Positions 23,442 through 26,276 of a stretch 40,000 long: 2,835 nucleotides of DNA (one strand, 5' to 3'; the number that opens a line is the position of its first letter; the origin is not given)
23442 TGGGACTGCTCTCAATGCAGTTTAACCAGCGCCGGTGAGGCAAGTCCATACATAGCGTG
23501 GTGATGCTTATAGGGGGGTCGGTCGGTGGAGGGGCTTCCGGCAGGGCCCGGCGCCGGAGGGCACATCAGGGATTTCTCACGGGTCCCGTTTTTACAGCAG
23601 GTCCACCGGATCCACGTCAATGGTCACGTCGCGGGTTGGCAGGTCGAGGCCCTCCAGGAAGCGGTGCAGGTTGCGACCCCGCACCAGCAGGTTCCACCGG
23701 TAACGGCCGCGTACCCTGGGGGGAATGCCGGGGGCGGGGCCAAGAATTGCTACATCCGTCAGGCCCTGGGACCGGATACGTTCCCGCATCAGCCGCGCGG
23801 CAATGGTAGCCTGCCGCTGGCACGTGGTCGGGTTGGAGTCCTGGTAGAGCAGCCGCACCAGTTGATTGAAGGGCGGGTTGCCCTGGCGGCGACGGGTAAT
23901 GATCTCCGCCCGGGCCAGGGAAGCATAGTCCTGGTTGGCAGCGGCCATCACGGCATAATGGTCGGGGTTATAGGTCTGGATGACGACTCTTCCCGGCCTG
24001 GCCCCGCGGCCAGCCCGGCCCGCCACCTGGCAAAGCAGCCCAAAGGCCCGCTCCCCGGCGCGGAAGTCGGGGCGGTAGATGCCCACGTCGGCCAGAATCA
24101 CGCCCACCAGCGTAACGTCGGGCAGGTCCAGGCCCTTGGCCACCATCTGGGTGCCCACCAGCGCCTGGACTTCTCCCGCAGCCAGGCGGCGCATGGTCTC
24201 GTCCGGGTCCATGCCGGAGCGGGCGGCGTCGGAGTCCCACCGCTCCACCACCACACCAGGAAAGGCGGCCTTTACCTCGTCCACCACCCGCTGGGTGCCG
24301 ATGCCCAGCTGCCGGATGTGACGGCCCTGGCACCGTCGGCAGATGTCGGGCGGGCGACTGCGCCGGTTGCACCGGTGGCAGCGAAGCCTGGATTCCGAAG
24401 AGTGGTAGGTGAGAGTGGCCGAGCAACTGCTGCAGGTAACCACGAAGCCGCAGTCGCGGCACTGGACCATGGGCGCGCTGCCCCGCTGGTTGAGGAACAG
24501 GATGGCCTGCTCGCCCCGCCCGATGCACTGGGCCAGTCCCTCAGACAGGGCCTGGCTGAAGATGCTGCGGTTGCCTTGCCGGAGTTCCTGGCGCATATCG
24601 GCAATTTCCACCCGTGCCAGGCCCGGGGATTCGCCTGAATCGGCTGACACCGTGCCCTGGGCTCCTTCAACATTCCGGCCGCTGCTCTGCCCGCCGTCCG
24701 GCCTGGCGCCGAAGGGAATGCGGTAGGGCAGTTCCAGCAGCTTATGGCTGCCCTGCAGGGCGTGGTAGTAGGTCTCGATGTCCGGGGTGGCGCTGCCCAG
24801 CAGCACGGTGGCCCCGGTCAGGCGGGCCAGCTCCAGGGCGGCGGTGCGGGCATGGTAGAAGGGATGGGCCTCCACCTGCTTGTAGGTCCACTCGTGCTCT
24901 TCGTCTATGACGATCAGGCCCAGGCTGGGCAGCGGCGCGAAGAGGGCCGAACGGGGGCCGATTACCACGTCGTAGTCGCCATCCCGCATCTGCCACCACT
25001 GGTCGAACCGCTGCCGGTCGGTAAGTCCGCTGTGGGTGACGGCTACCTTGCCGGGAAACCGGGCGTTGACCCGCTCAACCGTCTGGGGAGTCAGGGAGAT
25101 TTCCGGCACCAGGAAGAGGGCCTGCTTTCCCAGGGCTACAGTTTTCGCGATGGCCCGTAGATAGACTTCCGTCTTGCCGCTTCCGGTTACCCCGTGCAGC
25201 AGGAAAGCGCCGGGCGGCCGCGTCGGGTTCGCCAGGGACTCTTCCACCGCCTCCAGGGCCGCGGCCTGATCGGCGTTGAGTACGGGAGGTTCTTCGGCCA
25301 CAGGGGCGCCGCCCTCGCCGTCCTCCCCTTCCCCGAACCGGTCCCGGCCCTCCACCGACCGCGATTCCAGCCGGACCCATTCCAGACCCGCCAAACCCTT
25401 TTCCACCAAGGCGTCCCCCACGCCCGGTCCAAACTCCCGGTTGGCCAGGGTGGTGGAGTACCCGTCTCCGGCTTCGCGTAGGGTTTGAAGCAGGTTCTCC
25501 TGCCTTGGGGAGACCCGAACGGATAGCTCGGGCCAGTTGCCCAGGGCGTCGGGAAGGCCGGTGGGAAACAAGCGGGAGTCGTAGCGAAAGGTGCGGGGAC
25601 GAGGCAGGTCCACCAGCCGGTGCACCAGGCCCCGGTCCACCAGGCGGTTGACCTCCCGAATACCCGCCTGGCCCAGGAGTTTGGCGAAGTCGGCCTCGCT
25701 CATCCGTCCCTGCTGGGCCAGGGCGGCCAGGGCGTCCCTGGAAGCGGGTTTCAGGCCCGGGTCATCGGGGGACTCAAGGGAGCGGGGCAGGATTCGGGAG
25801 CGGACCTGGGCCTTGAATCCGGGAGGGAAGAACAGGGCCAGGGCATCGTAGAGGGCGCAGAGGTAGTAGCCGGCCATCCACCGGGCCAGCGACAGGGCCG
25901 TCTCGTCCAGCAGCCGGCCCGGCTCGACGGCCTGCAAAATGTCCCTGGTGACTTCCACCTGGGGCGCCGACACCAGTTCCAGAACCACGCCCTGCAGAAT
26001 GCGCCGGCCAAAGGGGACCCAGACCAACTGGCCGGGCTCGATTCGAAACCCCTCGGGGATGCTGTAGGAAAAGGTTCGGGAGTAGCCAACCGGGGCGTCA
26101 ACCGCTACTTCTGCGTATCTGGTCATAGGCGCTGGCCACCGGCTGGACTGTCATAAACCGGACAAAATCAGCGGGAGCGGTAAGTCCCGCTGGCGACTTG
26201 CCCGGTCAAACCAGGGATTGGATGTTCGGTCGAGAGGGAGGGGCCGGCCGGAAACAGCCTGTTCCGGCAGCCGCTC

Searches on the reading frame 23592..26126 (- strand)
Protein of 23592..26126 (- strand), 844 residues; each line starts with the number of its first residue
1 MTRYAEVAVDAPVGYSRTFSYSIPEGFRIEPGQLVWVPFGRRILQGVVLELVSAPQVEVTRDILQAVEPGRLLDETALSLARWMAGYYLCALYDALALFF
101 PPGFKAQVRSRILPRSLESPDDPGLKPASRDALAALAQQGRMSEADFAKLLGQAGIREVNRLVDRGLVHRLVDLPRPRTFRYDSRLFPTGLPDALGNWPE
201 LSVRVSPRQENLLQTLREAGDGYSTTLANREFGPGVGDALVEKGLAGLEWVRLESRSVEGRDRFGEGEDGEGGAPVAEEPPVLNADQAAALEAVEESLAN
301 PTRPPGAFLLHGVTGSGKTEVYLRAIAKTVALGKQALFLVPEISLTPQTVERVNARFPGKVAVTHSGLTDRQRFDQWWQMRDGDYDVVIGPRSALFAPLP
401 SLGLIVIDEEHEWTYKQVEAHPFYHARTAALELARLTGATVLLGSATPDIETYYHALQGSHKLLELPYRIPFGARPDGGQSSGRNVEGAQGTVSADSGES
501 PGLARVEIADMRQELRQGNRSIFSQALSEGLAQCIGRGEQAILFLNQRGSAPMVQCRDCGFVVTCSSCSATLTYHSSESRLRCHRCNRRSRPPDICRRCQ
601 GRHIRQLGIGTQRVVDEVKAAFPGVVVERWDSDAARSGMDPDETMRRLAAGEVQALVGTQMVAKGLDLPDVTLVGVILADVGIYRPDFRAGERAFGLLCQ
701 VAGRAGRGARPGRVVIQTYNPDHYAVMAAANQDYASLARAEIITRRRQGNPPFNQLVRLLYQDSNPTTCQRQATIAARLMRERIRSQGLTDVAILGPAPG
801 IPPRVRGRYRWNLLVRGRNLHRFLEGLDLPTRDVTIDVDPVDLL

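Call 13: search_protein_families(library=pfam, proteins=[window:23592-26126:-], max_evalue=0.001)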
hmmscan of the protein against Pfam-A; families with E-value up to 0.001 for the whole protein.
window:23592-26126:- (844 aa): 6 families
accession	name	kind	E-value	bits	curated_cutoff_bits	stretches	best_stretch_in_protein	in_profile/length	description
PF17764.6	PriA_3primeBD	-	8.6e-22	77.3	22.7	1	6-101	1-96/96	3'DNA-binding domain (3'BD)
PF00270.35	DEAD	-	6.5e-17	62.2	26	1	307-451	16-162/167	DEAD/DEAH box helicase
PF04851.21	ResIII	-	1.6e-14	54.6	22.5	1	283-448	4-162/164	Type III restriction enzyme, res subunit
PF18074.6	PriA_C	-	1.9e-11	45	26.9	1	752-840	1-95/95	Primosomal protein N C-terminal domain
PF00271.37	Helicase_C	-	1.8e-07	31.8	23.5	1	640-707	53-108/110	Helicase conserved C-terminal domain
PF18319.7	Zn_ribbon_PriA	-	4.9e-07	30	26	1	565-591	1-27/27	PriA DNA helicase Cys-rich region (CRR) domain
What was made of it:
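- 23592..26126 (-): priA, the upstream flank of the slot. Pfam PriA_3primeBD, DEAD, PriA_C and Zn_ribbon_PriA (call 13).
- Checked: The flanking genes are priA (23592-26126) and def (call 13).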
